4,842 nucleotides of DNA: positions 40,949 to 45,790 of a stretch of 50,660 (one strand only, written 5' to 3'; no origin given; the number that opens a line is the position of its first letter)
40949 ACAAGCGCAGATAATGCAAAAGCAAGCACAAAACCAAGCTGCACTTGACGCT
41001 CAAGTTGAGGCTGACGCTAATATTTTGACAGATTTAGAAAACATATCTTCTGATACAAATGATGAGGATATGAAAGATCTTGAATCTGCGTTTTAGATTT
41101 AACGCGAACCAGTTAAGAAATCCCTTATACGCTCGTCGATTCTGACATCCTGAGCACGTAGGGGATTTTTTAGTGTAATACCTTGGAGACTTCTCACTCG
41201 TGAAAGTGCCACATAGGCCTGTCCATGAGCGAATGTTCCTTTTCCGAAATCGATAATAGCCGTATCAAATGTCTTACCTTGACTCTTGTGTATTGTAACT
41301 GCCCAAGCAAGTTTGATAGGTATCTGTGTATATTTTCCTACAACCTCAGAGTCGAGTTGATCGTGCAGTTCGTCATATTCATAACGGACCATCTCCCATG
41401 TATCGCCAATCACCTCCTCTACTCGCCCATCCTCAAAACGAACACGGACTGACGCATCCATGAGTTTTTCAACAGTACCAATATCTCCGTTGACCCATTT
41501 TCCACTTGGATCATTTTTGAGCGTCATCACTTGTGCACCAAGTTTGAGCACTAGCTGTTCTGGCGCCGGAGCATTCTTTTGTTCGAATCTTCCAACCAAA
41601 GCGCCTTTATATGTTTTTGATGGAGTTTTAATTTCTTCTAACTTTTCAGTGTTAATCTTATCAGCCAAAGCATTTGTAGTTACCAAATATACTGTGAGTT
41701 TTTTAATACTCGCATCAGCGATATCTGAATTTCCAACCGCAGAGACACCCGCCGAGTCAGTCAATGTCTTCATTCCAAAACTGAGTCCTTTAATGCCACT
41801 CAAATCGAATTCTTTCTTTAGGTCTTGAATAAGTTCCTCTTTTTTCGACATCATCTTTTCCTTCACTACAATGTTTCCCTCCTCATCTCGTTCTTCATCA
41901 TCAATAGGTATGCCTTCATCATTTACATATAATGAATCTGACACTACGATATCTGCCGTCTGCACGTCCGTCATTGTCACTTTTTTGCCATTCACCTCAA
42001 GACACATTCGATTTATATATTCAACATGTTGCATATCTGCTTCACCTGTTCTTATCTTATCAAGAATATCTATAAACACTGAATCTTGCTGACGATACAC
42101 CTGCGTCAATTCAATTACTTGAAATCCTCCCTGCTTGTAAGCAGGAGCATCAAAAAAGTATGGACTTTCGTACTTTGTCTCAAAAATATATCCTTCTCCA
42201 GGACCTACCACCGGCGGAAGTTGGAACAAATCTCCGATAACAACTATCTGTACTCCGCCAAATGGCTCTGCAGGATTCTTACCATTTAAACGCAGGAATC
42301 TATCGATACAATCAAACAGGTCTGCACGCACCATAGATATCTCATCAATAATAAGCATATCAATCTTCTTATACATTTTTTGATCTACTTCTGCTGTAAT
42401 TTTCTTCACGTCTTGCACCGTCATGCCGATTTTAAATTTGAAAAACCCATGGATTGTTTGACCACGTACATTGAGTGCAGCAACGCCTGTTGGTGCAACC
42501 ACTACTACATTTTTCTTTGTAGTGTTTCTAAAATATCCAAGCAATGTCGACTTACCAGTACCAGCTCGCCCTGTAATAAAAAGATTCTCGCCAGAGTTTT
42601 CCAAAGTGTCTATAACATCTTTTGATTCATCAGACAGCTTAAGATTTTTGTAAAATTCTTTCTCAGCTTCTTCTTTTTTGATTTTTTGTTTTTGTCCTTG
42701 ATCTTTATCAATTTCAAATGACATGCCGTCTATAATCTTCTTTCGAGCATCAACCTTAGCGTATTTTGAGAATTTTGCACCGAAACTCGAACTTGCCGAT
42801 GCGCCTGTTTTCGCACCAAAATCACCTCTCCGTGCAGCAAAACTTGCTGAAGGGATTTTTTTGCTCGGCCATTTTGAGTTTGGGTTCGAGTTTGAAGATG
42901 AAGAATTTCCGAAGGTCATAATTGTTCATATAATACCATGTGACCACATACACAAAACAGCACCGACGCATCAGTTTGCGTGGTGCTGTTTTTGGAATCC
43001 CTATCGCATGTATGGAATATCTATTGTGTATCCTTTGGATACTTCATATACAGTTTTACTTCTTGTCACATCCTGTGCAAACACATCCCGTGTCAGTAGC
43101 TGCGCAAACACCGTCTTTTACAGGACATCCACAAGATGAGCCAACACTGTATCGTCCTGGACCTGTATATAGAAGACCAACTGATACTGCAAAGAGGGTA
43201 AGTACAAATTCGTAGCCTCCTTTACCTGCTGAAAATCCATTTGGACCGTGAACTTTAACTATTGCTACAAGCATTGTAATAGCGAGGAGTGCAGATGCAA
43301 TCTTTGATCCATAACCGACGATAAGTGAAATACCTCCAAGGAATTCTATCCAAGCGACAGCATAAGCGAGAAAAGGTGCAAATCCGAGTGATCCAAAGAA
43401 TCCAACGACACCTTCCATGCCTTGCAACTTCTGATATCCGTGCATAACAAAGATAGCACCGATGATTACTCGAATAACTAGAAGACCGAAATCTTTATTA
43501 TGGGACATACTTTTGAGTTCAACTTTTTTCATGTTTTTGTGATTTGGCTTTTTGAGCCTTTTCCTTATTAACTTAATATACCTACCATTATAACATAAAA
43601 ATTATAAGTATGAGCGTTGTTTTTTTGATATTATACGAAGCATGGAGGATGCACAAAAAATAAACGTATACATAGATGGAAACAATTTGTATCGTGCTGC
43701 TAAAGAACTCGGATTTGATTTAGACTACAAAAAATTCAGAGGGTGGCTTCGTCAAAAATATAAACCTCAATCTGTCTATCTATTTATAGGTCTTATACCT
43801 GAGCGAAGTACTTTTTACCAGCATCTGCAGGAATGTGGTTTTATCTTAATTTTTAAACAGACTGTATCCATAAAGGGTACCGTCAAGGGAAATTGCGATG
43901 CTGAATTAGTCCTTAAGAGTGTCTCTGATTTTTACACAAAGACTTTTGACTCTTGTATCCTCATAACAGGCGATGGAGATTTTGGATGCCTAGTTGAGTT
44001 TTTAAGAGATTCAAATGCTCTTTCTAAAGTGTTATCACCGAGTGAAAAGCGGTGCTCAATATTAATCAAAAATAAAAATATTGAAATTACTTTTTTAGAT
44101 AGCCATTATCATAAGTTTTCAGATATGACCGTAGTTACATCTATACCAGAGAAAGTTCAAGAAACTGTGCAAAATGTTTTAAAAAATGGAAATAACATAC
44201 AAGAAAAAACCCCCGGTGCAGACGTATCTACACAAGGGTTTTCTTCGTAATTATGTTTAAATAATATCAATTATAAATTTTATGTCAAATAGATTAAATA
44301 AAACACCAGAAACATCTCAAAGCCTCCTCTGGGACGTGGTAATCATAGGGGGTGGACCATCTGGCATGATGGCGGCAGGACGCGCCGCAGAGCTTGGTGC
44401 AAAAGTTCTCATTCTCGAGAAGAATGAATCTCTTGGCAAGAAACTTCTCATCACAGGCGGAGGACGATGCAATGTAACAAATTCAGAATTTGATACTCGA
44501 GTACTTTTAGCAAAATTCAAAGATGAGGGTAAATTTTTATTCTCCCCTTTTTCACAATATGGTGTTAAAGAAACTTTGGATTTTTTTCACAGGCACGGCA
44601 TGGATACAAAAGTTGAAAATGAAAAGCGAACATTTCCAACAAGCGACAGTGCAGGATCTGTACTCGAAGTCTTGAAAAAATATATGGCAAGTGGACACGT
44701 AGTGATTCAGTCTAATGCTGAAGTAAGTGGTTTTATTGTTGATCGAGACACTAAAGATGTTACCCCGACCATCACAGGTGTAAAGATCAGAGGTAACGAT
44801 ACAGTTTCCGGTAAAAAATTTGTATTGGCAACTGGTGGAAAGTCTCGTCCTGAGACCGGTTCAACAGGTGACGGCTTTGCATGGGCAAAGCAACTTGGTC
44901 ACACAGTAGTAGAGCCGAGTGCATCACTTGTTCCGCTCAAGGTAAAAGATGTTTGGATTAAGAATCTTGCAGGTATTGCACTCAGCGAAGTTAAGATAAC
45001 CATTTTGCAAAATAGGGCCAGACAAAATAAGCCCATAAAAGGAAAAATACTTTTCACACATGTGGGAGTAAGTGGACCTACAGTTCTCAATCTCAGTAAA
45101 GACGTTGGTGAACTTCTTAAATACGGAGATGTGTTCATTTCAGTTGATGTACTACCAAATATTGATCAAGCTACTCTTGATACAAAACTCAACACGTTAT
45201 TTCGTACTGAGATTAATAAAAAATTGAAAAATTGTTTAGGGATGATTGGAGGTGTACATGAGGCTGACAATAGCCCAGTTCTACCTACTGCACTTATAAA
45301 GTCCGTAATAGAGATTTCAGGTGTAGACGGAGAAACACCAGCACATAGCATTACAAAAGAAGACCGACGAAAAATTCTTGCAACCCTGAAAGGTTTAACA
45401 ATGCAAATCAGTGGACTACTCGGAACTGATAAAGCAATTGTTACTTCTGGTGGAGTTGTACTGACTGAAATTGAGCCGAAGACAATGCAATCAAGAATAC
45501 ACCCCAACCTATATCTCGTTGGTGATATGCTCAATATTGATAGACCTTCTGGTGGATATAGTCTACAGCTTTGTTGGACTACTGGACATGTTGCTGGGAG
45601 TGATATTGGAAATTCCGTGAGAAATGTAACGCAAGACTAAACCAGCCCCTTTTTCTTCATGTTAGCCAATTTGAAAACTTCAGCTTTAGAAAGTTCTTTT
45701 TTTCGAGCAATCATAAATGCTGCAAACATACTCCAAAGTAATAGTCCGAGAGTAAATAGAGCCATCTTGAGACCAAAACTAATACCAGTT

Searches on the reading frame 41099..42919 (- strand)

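Call 19: search_protein_families(library=pfam, proteins=[window:41099-42919:-], max_evalue=0.000001)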
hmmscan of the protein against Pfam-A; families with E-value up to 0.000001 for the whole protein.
window:41099-42919:- (606 aa): 4 families
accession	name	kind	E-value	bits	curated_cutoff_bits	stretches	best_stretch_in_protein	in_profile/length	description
PF05970.20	PIF1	-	4.9e-33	115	25.9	1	95-296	2-219/223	PIF1-like helicase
PF13604.12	AAA_30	-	2.8e-16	60.3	27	1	95-299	2-177/191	AAA domain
PF13245.12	AAA_19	-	3.3e-11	43.9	25.1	1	111-237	12-132/134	AAA domain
PF02689.20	Herpes_Helicase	-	5e-09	35.2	27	0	539-592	731-786/808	Helicase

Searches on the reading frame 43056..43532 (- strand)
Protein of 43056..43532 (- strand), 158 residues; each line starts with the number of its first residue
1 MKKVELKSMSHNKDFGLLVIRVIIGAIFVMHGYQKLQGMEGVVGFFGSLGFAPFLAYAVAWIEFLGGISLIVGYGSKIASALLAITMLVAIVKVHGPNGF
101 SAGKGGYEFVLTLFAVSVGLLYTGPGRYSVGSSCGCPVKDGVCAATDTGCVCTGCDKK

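Call 19: search_protein_families(library=pfam, proteins=[window:43056-43532:-], max_evalue=0.000001)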
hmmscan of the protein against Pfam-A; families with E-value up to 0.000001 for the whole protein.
window:43056-43532:- (158 aa): 2 families
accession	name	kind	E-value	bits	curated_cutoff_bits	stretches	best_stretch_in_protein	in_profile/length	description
PF07681.17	DoxX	-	1.5e-22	80.4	23.6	1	16-96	1-85/85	DoxX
PF07291.16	MauE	-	4e-08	34.1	27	1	16-91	4-84/128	Methylamine utilisation protein MauE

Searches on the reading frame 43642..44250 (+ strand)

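Call 19: search_protein_families(library=pfam, proteins=[window:43642-44250:+], max_evalue=0.000001)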
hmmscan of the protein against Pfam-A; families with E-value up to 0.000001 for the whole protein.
window:43642-44250:+ (202 aa): 1 family
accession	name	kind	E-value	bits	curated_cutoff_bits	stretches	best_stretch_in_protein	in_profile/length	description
PF01936.24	NYN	-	8e-15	56.1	24.2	1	6-136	1-129/145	NYN domain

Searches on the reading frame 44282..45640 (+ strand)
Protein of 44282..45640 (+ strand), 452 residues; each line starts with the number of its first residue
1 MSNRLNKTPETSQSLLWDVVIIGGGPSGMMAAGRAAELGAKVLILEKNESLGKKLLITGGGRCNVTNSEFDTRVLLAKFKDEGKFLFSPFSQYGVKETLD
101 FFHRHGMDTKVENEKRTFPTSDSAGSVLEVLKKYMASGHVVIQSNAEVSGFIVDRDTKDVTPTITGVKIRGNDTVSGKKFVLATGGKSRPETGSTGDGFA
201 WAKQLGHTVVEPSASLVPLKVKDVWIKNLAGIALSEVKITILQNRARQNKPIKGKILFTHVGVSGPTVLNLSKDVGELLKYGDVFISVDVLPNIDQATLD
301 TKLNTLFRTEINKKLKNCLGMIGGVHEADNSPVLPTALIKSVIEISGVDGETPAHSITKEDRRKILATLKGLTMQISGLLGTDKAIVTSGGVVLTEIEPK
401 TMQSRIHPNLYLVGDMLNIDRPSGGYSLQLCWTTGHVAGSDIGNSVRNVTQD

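Call 19: search_protein_families(library=pfam, proteins=[window:44282-45640:+], max_evalue=0.000001)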
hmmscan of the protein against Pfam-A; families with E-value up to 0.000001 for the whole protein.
window:44282-45640:+ (452 aa): 7 families
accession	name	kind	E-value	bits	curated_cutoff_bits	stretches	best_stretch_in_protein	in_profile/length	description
PF03486.20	HI0933_like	-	8.2e-76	255.1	50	1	18-440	2-243/244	HI0933-like protein Rossmann domain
PF22780.1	HI0933_like_1st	-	9.2e-31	107.3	27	1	214-387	2-165/165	HI0933-like protein barrel and H2TH domain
PF12831.13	FAD_oxidored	-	2.8e-10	40.5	27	1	18-185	1-145/416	FAD dependent oxidoreductase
PF00890.30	FAD_binding_2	-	4.3e-10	39.8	20.4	1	18-68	1-51/414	FAD binding domain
PF07992.20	Pyr_redox_2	-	4.2e-08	33.4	26.1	1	18-190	2-113/291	Pyridine nucleotide-disulphide oxidoreductase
PF01134.28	GIDA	-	2.4e-07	30.6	22.1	0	18-48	1-31/391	Glucose inhibited division protein A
PF01494.25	FAD_binding_3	-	2.7e-07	30.6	22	1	18-200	3-175/349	FAD binding domain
